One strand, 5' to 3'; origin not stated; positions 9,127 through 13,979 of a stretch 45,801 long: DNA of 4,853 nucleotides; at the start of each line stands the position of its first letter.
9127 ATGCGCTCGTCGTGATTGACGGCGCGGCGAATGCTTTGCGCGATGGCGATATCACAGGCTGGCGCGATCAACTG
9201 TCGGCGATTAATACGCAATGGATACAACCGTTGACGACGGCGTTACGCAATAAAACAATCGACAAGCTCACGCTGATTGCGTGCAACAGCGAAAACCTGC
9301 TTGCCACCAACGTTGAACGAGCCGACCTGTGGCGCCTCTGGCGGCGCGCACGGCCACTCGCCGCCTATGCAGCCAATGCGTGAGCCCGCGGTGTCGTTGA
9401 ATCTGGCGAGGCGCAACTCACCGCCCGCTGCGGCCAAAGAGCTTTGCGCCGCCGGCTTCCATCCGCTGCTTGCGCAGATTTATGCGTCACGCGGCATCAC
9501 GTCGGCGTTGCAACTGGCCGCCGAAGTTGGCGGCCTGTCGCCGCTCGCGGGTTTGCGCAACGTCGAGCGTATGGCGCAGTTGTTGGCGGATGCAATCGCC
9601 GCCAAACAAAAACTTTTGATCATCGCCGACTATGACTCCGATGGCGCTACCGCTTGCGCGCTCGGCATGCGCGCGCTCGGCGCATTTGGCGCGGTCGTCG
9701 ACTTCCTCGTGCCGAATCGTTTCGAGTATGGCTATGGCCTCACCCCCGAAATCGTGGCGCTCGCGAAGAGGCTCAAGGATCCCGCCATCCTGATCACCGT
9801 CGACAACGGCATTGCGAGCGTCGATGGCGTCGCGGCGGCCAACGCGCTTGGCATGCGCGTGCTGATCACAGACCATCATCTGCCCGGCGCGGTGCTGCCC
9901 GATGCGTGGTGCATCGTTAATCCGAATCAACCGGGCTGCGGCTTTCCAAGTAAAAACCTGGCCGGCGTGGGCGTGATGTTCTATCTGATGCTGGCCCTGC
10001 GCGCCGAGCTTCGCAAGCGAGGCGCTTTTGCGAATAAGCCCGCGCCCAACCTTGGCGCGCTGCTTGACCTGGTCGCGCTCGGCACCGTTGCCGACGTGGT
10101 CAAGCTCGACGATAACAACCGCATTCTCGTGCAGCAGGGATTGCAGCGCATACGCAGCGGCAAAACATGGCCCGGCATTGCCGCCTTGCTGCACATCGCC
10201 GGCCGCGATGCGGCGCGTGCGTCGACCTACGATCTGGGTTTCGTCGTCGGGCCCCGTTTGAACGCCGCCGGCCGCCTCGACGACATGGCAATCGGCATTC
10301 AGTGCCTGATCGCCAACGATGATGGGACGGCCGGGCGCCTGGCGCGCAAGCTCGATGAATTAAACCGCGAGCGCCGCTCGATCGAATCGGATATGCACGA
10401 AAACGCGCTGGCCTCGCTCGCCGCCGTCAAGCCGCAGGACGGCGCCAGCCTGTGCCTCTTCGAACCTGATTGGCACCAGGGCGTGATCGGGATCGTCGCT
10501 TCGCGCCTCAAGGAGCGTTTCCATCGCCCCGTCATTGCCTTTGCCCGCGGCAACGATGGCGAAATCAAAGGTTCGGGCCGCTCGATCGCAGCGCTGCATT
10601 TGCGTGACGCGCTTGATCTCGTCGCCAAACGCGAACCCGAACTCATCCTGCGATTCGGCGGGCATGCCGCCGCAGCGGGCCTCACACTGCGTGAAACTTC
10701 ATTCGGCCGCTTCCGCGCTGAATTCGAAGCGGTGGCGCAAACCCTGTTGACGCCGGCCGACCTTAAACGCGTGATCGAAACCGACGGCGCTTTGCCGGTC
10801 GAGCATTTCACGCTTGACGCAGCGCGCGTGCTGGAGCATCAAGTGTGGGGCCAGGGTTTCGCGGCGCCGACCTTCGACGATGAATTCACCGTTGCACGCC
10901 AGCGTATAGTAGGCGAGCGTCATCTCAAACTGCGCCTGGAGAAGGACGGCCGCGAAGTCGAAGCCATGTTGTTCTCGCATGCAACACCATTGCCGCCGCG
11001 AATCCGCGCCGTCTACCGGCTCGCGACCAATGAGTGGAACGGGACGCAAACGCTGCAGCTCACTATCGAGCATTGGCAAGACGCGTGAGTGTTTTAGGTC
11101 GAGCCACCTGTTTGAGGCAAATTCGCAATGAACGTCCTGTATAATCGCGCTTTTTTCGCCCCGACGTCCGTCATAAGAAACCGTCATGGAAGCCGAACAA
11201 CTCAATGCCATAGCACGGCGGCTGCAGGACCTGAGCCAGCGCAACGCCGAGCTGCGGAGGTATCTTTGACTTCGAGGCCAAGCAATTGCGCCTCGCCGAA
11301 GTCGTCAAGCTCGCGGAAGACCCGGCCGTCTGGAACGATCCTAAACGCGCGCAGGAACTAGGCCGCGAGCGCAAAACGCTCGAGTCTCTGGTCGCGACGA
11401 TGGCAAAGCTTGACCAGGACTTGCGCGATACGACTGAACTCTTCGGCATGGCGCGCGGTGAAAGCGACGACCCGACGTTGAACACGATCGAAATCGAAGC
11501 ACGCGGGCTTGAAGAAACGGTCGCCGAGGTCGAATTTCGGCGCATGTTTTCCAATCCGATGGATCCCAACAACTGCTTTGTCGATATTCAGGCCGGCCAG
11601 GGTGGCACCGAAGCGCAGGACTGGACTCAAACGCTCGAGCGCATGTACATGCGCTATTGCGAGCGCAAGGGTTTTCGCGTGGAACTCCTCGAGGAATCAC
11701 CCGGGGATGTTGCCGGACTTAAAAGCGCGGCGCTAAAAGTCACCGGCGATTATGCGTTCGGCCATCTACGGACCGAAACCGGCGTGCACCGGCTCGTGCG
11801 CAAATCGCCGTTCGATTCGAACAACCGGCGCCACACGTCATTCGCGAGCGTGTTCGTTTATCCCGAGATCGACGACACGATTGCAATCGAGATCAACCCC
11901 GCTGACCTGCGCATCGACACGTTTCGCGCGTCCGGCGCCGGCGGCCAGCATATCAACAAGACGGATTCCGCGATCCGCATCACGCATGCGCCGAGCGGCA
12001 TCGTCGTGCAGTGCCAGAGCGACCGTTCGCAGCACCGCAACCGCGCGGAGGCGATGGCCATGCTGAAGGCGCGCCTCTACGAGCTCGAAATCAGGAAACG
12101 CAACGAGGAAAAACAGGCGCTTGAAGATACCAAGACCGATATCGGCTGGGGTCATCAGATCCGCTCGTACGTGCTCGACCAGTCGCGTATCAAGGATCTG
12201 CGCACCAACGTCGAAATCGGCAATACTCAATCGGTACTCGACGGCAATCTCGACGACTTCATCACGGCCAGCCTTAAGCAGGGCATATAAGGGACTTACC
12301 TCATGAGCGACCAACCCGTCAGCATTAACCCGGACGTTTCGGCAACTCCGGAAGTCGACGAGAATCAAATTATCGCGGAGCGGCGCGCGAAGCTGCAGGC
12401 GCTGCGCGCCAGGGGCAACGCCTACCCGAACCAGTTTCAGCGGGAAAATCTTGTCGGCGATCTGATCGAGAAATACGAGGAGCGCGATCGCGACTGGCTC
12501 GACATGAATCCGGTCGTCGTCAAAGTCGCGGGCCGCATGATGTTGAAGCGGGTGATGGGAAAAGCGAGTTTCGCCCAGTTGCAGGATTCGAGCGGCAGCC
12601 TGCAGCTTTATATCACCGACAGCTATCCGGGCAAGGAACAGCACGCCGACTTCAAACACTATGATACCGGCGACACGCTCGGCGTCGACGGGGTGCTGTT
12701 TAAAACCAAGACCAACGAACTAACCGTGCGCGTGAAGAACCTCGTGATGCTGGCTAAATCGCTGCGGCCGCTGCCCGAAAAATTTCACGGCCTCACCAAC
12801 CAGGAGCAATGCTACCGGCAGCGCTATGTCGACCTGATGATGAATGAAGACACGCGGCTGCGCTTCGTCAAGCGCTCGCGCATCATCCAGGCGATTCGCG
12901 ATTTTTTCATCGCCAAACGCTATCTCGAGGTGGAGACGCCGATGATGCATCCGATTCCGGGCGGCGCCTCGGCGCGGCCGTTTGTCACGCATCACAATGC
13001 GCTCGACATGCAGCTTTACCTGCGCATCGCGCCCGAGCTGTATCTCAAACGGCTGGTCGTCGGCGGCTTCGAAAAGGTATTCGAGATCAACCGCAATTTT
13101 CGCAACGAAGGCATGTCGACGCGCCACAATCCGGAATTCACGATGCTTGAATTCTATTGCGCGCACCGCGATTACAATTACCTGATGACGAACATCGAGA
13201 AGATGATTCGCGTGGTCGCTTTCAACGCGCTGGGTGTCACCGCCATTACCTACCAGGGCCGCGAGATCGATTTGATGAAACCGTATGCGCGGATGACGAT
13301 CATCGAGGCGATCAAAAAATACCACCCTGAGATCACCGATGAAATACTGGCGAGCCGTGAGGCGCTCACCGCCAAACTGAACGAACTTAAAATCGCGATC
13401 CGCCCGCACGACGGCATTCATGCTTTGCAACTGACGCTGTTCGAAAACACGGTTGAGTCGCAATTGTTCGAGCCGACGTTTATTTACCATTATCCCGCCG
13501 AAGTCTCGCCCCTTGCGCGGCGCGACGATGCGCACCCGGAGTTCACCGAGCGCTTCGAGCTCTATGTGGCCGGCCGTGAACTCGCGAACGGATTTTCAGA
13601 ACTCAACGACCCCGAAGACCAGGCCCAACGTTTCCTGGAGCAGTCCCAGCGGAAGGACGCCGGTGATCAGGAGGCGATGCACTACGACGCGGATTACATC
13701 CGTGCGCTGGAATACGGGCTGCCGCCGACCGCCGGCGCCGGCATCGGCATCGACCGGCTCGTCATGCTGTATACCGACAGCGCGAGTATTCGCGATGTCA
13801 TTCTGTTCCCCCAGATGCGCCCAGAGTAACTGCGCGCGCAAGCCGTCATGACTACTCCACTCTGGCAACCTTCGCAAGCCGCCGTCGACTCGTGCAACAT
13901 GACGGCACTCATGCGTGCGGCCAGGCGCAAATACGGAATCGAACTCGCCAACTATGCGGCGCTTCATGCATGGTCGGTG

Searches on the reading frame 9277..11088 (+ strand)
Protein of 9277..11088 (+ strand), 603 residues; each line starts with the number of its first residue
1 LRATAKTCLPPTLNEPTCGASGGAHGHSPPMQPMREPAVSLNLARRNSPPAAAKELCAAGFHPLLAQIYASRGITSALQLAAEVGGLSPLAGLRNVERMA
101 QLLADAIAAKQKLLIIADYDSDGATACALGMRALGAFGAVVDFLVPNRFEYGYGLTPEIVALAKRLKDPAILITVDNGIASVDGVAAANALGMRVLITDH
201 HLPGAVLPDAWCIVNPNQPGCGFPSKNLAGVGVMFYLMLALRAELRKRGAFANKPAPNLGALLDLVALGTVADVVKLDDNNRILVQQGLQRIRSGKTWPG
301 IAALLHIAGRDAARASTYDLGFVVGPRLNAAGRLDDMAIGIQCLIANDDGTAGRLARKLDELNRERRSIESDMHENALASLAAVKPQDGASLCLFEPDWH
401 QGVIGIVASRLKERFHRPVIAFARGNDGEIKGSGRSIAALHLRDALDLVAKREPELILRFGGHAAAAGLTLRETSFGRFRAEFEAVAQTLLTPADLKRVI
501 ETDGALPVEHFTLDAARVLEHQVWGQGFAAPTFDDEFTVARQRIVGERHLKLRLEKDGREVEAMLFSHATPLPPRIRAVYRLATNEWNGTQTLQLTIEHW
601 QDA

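Call 74: search_protein_families(library=pfam, proteins=[window:9277-11088:+], max_evalue=0.00001)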
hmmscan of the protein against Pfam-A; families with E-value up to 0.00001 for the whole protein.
window:9277-11088:+ (603 aa): 3 families
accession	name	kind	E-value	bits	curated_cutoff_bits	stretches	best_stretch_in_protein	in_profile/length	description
PF01368.27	DHH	-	1.1e-21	77.9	28.1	1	112-270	1-125/125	DHH family, N-terminal domain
PF17768.7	RecJ_OB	-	1.6e-20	73.6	27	1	502-599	1-107/107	RecJ OB domain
PF02272.25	DHHA1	-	2.2e-17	63.8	25.9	1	395-487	8-100/102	DHHA1 domain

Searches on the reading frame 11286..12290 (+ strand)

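Call 74: search_protein_families(library=pfam, proteins=[window:11286-12290:+], max_evalue=0.00001)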
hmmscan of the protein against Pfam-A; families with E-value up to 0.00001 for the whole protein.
window:11286-12290:+ (334 aa): 2 families
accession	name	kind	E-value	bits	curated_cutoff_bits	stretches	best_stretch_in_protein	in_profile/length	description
PF03462.23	PCRF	-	9.1e-56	189.2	24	1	2-189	4-194/194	PCRF domain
PF00472.26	RF-1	-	1.6e-43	147.8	35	1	198-306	2-116/116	RF-1 domain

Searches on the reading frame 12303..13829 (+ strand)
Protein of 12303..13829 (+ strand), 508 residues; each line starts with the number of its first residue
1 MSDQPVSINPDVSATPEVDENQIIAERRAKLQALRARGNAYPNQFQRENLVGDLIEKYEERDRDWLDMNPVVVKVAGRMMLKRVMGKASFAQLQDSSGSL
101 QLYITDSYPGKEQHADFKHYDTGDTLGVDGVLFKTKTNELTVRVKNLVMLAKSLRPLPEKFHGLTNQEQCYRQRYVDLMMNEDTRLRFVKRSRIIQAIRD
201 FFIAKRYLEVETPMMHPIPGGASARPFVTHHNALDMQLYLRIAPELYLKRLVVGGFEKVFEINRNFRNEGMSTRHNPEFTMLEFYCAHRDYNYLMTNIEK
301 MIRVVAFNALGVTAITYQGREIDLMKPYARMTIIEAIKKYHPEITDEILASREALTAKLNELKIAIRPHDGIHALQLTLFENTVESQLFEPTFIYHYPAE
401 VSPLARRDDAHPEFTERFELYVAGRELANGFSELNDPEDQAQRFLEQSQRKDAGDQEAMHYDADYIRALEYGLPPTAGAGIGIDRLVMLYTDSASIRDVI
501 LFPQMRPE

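Call 74: search_protein_families(library=pfam, proteins=[window:12303-13829:+], max_evalue=0.00001)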
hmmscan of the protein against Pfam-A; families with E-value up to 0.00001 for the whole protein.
window:12303-13829:+ (508 aa): 2 families
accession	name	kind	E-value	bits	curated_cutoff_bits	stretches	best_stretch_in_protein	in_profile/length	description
PF00152.25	tRNA-synt_2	-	2.2e-89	300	25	1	167-505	2-307/308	tRNA synthetases class II (D, K and N)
PF01336.31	tRNA_anti-codon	-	1.1e-13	51.3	27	1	73-148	1-73/75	OB-fold nucleic acid binding domain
